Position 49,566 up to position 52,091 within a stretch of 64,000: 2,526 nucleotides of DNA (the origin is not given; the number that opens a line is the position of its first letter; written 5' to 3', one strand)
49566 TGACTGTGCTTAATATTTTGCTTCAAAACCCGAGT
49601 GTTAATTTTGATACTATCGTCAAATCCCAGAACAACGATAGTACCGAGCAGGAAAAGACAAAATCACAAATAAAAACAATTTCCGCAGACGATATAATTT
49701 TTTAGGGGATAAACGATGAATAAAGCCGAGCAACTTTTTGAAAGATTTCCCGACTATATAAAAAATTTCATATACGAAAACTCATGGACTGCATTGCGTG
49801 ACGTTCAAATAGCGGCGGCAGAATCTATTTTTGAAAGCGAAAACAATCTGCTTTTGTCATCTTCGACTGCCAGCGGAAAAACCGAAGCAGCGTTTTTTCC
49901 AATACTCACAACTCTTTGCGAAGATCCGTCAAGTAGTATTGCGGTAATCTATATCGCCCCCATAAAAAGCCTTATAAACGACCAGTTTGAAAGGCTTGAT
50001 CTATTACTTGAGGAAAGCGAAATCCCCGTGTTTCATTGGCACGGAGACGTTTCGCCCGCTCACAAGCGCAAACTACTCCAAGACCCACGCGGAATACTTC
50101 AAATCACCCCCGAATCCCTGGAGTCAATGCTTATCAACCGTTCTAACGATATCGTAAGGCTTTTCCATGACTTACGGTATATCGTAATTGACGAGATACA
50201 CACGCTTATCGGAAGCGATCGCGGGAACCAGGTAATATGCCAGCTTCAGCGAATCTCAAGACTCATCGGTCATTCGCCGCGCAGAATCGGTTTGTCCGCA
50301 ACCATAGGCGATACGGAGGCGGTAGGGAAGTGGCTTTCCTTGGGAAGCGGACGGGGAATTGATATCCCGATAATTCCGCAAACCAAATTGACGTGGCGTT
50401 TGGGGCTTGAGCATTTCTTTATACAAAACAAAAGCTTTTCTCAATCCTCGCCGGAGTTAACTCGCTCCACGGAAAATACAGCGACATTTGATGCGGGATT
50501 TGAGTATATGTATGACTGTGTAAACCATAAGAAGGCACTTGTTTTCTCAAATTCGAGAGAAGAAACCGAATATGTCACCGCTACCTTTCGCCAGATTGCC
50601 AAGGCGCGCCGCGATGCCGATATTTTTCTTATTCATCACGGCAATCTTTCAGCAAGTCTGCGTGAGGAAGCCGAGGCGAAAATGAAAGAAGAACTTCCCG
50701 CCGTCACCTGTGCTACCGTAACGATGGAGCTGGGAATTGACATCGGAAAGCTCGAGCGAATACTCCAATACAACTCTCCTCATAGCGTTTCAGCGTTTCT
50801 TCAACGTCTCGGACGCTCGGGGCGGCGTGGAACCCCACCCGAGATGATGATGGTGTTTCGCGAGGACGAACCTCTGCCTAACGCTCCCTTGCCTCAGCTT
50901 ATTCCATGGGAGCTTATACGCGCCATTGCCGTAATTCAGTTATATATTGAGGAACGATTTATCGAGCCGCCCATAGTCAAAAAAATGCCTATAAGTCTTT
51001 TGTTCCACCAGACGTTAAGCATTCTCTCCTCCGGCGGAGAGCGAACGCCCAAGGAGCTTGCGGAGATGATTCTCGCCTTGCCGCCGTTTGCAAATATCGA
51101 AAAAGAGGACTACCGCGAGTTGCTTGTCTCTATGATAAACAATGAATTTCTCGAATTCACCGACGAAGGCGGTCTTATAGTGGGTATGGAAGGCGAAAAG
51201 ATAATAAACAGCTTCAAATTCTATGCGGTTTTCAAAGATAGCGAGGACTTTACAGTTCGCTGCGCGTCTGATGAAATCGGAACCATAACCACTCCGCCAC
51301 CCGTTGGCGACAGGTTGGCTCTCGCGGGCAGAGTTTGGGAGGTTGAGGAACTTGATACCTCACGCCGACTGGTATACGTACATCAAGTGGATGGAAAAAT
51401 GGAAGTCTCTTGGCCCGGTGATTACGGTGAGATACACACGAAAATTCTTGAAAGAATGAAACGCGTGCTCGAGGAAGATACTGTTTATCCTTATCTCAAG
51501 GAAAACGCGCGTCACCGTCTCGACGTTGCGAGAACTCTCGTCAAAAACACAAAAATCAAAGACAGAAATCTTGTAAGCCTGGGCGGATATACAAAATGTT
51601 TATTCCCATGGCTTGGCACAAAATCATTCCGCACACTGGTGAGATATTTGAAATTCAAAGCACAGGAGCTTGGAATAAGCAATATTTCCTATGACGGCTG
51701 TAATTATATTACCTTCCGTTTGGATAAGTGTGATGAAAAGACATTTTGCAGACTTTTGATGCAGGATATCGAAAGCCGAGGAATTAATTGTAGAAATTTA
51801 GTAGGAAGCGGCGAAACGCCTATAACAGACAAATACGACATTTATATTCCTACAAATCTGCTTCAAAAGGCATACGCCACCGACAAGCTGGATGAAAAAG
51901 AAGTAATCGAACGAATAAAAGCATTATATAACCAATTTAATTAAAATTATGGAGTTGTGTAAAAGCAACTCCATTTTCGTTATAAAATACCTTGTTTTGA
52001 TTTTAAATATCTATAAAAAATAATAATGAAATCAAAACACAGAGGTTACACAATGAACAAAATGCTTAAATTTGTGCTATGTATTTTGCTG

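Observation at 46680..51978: Self-contained TerB-N/TerB-C + DUF2791-type ATPase + Lhr-like DEAH helicase operon: Shango-type candidate anti-phage system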

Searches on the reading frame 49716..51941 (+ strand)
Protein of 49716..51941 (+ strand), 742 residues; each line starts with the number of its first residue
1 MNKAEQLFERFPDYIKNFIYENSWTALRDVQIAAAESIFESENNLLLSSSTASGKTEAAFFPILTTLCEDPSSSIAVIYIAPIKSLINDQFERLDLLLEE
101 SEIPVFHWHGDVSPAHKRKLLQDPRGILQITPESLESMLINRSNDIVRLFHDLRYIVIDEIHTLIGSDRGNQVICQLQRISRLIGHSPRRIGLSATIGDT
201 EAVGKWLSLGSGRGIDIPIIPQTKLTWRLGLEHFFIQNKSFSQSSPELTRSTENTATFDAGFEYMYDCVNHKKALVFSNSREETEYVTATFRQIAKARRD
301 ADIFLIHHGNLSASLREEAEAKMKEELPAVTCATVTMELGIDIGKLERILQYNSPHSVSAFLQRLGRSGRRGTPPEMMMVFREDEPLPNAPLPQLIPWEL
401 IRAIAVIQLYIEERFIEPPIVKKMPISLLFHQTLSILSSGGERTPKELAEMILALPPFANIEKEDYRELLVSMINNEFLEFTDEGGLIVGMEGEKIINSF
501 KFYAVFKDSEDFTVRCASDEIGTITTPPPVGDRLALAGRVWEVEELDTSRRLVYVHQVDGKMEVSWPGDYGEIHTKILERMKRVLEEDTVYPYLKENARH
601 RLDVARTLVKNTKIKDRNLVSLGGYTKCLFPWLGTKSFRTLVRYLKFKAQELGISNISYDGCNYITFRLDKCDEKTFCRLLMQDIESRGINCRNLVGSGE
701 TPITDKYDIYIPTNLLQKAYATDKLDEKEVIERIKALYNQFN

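Call 4: search_protein_families(library=pfam, proteins=[window:49716-51941:+], max_evalue=0.01)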
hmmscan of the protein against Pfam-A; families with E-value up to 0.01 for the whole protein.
window:49716-51941:+ (742 aa): 4 families
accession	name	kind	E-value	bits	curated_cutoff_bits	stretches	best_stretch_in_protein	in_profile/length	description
PF00270.35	DEAD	-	4.2e-28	98.6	26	1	29-198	2-161/167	DEAD/DEAH box helicase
PF00271.37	Helicase_C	-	3.3e-16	60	23.5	1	267-372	8-110/110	Helicase conserved C-terminal domain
PF04851.21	ResIII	-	5.5e-08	33.3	22.5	1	27-197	4-162/164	Type III restriction enzyme, res subunit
PF22590.2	Cas3-like_C_2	-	0.0018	19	27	1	273-371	4-104/106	CRISPR-associated nuclease/helicase Cas3, C-terminal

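Call 5: search_protein_families(library=padloc, proteins=[window:49716-51941:+], max_evalue=0.01)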
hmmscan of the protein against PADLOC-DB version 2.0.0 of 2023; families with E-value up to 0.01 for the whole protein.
window:49716-51941:+ (742 aa): 63 families (the best 25 are shown)
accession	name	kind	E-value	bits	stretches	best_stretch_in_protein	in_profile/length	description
PDLC03960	SngC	-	1.8e-238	791.9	1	7-732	5-715/720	-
PDLC02503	BrxHI|BrxHII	-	3.4e-124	413.7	1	8-657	5-622/698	BrxHI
PDLC02501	BrxHI|BrxHII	-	2.6e-79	265.4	1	7-606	3-573/925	BrxHI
PDLC02897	DpdJ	-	3.2e-31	106.1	1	23-371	96-451/1570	DpdJ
PDLC00037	DruE3|DruE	-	2e-24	83.5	2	325-387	1055-1116/2055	SNF2 family N-terminal domain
PDLC00035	DruE3|DruE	-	5.4e-20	68.7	2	329-387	1062-1119/1460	SNF2 family N-terminal domain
PDLC03928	PsyrT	-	6.4e-19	65.7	2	22-196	18-184/689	-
PDLC00036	DruE3|DruE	-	9.1e-19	64.1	2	31-202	97-290/2023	SNF2 family N-terminal domain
PDLC00192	HamB1|HamB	-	2e-17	60.2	1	12-208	253-445/1104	DEAD-box helicase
PDLC02896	DpdJ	-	4.8e-17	59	3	330-380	583-634/1487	DpdJ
PDLC01761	Cas3b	-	3.2e-14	50.6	2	25-124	218-306/705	-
PDLC00175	HamB1|HamB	-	8.4e-14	48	1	37-273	237-460/1000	DEAD-box helicase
PDLC00013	DruE1|DruE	-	2.2e-13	47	2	331-373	1086-1128/1776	SNF2 family N-terminal domain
PDLC01252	Cas3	-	1.7e-12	45.4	1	46-387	3-304/324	CAS-I; effector_G3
PDLC00015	DruE2|DruE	-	2e-12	43.7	1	322-374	1166-1217/1887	SNF2 family N-terminal domain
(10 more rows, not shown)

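Call 6: search_protein_families(library=ncbifam, proteins=[window:49716-51941:+], max_evalue=0.01)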
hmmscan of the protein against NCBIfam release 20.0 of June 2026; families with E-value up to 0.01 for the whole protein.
window:49716-51941:+ (742 aa): 31 families (the best 25 are shown)
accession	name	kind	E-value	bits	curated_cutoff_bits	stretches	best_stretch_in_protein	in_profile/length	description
TIGR04121.1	DEXH_lig_assoc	equivalog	2.6e-59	200.8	850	1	15-470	3-431/804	ligase-associated DNA damage response DEXH box helicase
NF010338.0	PRK13767.1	equivalog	4.6e-56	190.6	849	1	3-371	11-385/877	ATP-dependent helicase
TIGR03817.1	DECH_helic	hypoth_equivalog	1e-33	116.6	874.1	1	28-387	38-388/742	helicase/secretion neighborhood putative DEAH-box helicase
NF007284.0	PRK09751.1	equivalog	3.5e-30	104.1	1496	2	28-298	31-319/1538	ATP-dependent helicase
NF002654.0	PRK02362.1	equivalog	8.2e-16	57.5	887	1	11-327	8-298/739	ATP-dependent DNA helicase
TIGR00614.1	recQ_fam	subfamily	9.1e-16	57.7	219.8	2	227-382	182-331/470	RecQ family ATP-dependent DNA helicase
NF041067.1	DpdJ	equivalog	9e-15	53.4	800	2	330-380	575-626/1482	protein DpdJ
NF002251.0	PRK01172.1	equivalog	2.7e-14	52.3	891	1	19-208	15-190/674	ATP-dependent DNA helicase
NF040935.1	helicase_Hel308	equivalog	1.3e-13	50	1200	1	13-287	13-263/704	ATP-dependent DNA helicase Hel308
NF001308.0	PRK00254.1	equivalog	1.3e-13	50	1216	1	15-208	12-190/720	ATP-dependent DNA helicase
TIGR01389.1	recQ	equivalog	1e-12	47.3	640.2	1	262-383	216-330/591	DNA helicase RecQ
NF010337.0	PRK13766.1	equivalog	5.1e-11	41.4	610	2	25-167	15-147/781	Hef nuclease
NF008394.0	PRK11192.1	equivalog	6.9e-11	41.6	507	1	270-373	246-343/441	ATP-dependent RNA helicase SrmB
NF053631.1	RNA_helic_CshA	equivalog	5.7e-10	38.6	646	1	264-373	230-333/434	degradosome RNA helicase CshA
NF041063.1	DpdF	equivalog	5.4e-09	35.2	550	1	41-163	157-281/813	protein DpdF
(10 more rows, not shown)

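Call 43: search_solved_structures(query=window:49716-51941:+, max_evalue=0.00001)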
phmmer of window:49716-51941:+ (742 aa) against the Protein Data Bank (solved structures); distinct sequences matched with E-value up to 0.00001: 66 (the best 60 are shown).
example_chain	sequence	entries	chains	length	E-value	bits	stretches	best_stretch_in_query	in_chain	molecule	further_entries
6znp_A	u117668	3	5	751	7.4e-31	110.2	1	28-380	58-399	Uncharacterized ATP-dependent helicase YprA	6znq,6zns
5v9x_A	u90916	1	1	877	5.3e-29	104.1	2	29-298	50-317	ATP-dependent DNA helicase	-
7lhl_A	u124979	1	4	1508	2.8e-28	101.7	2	29-298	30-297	ATP-dependent DNA helicase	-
8alz_B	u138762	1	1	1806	1.1e-20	76.6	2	27-209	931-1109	Activating signal cointegrator 1 complex subunit 3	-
6qv3_A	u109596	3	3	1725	1.4e-19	72.9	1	22-317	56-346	Pre-mRNA splicing helicase-like protein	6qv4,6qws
5m59_A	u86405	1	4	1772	1.6e-19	72.8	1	22-317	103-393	Pre-mRNA splicing helicase-like protein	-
6qdv_B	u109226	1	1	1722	2.9e-19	71.9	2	9-321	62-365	U5 small nuclear ribonucleoprotein 200 kDa helicase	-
4f92_B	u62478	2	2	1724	3e-19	71.9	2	9-321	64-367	U5 small nuclear ribonucleoprotein 200 kDa helicase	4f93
4f91_B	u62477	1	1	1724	3e-19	71.9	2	9-321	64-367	U5 small nuclear ribonucleoprotein 200 kDa helicase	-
5urj_A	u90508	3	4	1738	3e-19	71.8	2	9-321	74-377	U5 small nuclear ribonucleoprotein 200 kDa helicase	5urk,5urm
6s9i_B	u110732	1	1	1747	3e-19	71.8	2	9-321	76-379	U5 small nuclear ribonucleoprotein 200 kDa helicase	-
4kit_B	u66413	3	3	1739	3.1e-19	71.8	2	9-321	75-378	U5 small nuclear ribonucleoprotein 200 kDa helicase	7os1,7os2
6s8q_B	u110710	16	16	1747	3.1e-19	71.8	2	9-321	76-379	U5 small nuclear ribonucleoprotein 200 kDa helicase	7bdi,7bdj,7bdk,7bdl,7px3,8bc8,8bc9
6s8o_B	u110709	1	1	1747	5e-19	71.1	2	19-210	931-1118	U5 small nuclear ribonucleoprotein 200 kDa helicase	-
3jcr_C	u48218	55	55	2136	6e-19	70.9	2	9-321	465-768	hBrr2 | U5 small nuclear ribonucleoprotein 200 kDa helicase | Brr2, U5 small nuclear ribonucleoprotein 200 kDa helicase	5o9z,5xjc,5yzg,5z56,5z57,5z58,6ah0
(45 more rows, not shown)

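Call 52: find_homologous_proteins(query=window:49716-51941:+, max_evalue=1e-10)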
Query window:49716-51941:+ (742 aa): 8000 proteins with E <= 1e-10 among 8000 candidates; the best 120 are listed.
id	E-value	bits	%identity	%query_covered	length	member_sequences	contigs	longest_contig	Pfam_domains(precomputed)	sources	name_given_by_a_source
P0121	0.0e+0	1622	95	100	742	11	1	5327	PF00270.36,PF00271.38,PF04851.22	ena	-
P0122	0.0e+0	1514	88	100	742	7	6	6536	PF00270.36,PF00271.38,PF04851.22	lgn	-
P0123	0.0e+0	1513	89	100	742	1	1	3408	PF00270.36,PF00271.38,PF04851.22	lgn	-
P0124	0.0e+0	1511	88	100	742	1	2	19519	PF00270.36,PF00271.38,PF04851.22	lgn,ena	-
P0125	0.0e+0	1509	88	100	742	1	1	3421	PF00270.36,PF00271.38,PF04851.22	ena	-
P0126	0.0e+0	1474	86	100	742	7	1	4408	PF00270.36,PF00271.38,PF04851.22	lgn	-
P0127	0.0e+0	1468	85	100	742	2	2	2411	PF00270.36,PF00271.38,PF04851.22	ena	-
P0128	0.0e+0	1455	85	100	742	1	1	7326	PF00270.36,PF00271.38,PF04851.22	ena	-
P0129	0.0e+0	1452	85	100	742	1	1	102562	PF00270.36,PF00271.38,PF04851.22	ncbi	-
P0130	0.0e+0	1416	83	100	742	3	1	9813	PF00270.36,PF00271.38,PF04851.22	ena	-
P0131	0.0e+0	1390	81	100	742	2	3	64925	PF00270.36,PF00271.38,PF04851.22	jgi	-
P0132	0.0e+0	1294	77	99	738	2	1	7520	PF00270.36,PF00271.38,PF04851.22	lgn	-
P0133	0.0e+0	1293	77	99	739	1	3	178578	PF00270.36,PF00271.38,PF04851.22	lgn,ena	-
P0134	0.0e+0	1292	77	99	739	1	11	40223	PF00270.36,PF00271.38,PF04851.22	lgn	-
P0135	0.0e+0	1288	77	99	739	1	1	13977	PF00270.36,PF00271.38,PF04851.22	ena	-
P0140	0.0e+0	1256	76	99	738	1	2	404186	PF00270.36,PF00271.38,PF04851.22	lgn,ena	-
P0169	0.0e+0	1182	69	100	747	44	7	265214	PF00270.36,PF00271.38,PF04851.22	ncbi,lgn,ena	-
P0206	0.0e+0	1152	66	100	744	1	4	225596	PF00270.36,PF00271.38,PF04851.22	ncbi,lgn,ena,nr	ncbi:MAG: DEAD/DEAH box helicase [Clostridia bacterium]|nr:DEAD/DEAH box helicase [Clostridia bacter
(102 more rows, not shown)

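Call 53: find_encoding_contigs(protein=P0169, flank=9000, max_places=3)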
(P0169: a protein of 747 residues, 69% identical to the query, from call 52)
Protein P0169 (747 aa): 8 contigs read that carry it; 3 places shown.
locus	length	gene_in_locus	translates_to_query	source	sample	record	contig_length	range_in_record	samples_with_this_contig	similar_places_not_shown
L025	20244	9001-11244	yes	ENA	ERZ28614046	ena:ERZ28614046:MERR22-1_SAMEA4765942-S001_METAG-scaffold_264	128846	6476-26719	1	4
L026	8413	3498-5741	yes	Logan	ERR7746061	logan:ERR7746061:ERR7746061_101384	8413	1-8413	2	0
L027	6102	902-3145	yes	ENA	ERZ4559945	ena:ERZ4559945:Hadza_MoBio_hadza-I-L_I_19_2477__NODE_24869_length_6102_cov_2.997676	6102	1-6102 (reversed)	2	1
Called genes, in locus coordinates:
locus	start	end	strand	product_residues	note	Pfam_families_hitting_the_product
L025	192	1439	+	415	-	PF02073:Peptidase_M29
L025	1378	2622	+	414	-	PF13303:PTS_EIIC_2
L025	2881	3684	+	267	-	PF00497:SBP_bac_3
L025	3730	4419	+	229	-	PF00528:BPD_transp_1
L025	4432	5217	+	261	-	PF00005:ABC_tran, PF02463:SMC_N, PF13175:AAA_15 (faint), PF13304:AAA_21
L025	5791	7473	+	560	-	PF13208:TerB_N, PF15615:TerB_C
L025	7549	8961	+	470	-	PF10923:BrxC_BrxD, PF13191:AAA_16 (weak)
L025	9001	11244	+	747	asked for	PF00270:DEAD, PF04851:ResIII, PF00271:Helicase_C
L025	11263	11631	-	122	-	-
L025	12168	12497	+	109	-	-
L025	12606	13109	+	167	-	PF22811:Zn_ribbon_NrdR, PF03477:ATP-cone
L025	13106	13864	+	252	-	PF07505:DUF5131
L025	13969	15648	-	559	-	PF01268:FTHFS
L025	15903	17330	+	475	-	PF00919:UPF0004, PF04055:Radical_SAM, PF01938:TRAM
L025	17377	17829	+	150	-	PF06133:Com_YlbF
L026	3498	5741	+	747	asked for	PF00270:DEAD, PF04851:ResIII, PF00271:Helicase_C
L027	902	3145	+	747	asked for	PF00270:DEAD, PF04851:ResIII, PF00271:Helicase_C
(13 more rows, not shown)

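Call 54: find_encoding_contigs(protein=P0140, flank=9000, max_places=2)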
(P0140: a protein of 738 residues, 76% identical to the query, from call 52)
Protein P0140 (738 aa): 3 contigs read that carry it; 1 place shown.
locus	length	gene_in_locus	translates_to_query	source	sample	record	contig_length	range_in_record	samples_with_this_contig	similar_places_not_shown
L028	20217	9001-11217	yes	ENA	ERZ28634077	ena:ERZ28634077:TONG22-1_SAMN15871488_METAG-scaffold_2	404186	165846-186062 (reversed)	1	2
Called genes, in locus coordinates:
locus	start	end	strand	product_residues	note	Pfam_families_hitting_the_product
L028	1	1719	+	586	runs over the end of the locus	PF00144:Beta-lactamase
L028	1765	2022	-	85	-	PF12637:TSCPD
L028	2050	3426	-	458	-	PF01594:AI-2E_transport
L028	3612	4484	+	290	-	PF00288:GHMP_kinases_N, PF08544:GHMP_kinases_C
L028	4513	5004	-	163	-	PF14270:DUF4358 (weak)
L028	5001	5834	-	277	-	PF13472:Lipase_GDSL_2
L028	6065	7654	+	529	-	PF13208:TerB_N, PF15615:TerB_C (weak)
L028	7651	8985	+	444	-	PF10923:BrxC_BrxD, PF13191:AAA_16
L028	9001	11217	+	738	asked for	PF00270:DEAD, PF04851:ResIII, PF00271:Helicase_C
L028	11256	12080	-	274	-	PF00165:HTH_AraC (weak), PF12833:HTH_18, PF00165:HTH_AraC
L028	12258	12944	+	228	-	PF00753:Lactamase_B (faint), PF13483:Lactamase_B_3, PF12706:Lactamase_B_2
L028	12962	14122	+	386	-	PF02746:MR_MLE_N, PF13378:MR_MLE_C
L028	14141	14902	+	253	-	PF00106:adh_short, PF23441:SDR, PF13561:adh_short_C2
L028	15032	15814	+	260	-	PF01522:Polysacc_deac_1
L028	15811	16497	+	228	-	PF01522:Polysacc_deac_1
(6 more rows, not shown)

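Call 55: find_encoding_contigs(protein=P0206, flank=9000, max_places=2)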
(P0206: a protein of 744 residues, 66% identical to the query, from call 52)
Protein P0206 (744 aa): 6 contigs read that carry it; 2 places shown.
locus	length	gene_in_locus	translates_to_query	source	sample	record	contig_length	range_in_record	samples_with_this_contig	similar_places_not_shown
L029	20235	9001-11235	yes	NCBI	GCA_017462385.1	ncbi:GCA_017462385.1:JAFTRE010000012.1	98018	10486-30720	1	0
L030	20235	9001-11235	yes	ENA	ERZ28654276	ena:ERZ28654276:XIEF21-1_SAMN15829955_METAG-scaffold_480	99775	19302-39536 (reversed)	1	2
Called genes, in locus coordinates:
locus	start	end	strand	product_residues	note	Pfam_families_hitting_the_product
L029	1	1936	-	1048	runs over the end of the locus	PF04542:Sigma70_r2, PF07638:Sigma70_ECF (faint), PF04545:Sigma70_r4, PF08281:Sigma70_r4_2, PF21347:DUF3108_like (faint)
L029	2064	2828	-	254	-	PF05175:MTS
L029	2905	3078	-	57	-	PF12797:Fer4_2 (weak), PF13237:Fer4_10, PF14697:Fer4_21, PF00037:Fer4, PF12837:Fer4_6 (weak), PF12838:Fer4_7, PF13187:Fer4_9, PF13484:Fer4_16 (weak), +8 more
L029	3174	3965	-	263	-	PF04468:PSP1, PF28472:PSP1_3rd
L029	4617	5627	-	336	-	PF13177:DNA_pol3_delta2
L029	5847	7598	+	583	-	PF13208:TerB_N, PF15615:TerB_C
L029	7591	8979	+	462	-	PF10923:BrxC_BrxD, PF13191:AAA_16 (weak)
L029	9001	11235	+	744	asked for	PF00270:DEAD, PF04851:ResIII (weak), PF00271:Helicase_C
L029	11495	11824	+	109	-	-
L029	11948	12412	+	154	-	PF22811:Zn_ribbon_NrdR, PF03477:ATP-cone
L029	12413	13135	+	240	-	PF07505:DUF5131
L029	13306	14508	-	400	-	PF03600:CitMHS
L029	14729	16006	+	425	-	PF00999:Na_H_Exchanger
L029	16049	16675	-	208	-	PF01648:ACPS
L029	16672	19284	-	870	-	PF05345:He_PIG, PF22352:K319L-like_PKD, PF03442:CBM_X2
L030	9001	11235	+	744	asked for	PF00270:DEAD, PF04851:ResIII (weak), PF00271:Helicase_C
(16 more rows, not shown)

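Call 79: predict_structure(alignment_id=A4)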
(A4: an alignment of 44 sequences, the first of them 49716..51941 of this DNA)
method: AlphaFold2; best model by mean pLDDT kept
length: 742 residues; sequences in the alignment: 44
mean_pLDDT: 70.7   pTM: 0.68
mean pLDDT of the five models: 70.7, 70.5, 68.4, 66.9, 62.3
residues with pLDDT >= 90: 150; 70-90: 299; 50-70: 144; < 50: 149
segments of 3 or more residues with pLDDT < 50: 87-90, 224-256, 259-261, 335-418, 501-509, 562-569
pLDDT, mean of each block of 10 residues (from residue 1): 82 90 75 90 85 75 93 93 55 75 83 75 89 84 88 92 73 89 93 72 84 86 38 30 34 44 54 54 67 79 68 60 68 46 29 34 35 28 27 33 41 44 85 89 91 89 93 93 90 77 38 75 68 71 77 76 43 61 71 54 65 73 79 81 90 82 78 89 91 81 75 89 87 89 80
secondary structure, 60 per line:
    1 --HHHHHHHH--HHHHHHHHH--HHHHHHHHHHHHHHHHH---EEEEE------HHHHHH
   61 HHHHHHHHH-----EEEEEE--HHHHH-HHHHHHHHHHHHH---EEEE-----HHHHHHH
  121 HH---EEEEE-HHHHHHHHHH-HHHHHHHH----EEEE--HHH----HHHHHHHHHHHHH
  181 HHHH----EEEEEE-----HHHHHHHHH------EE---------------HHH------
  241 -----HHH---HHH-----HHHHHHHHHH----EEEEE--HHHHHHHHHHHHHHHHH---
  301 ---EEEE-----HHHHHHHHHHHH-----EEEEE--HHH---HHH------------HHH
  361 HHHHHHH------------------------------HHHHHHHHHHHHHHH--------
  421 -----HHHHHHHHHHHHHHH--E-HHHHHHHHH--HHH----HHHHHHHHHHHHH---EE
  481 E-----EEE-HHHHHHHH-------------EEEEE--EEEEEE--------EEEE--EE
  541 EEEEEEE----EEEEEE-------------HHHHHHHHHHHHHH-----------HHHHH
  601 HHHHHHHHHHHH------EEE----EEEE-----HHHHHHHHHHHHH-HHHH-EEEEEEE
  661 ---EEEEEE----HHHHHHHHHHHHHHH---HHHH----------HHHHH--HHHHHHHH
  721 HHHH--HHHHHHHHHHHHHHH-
elements in order (helices of 4 or more, strands of 3 or more residues): H3-10 H13-21 H24-40 E44-48 H55-69 E75-80 H83-87 H89-101 E105-108 H114-122 E126-130 H132-141 H143-150 E155-158 H168-184 E189-194 H200-208 H260-269 E274-278 H281-297 E304-307 H313-324 E330-334 H358-367 H398-412 H426-440 H445-453 H463-475 E479-481 E487-489 H491-498 E512-516 E519-524 E533-536 E539-547 E552-557 H571-584 H596-612 E619-621 E626-629 H635-647 H649-652 E654-660 E664-669 H674-688 H692-695 H706-710 H713-724 H727-741

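Call 82: find_related_loci(query=A4, collection=viral_contigs, flank=8000)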
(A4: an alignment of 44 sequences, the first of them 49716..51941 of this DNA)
Query A4 (742 aa) in viral_contigs; peptide patterns used: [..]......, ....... (x = any residue, [..] = any of these).
53 stretches matched a pattern, but none encodes a relative of the query by tblastn (E <= 1e-3).
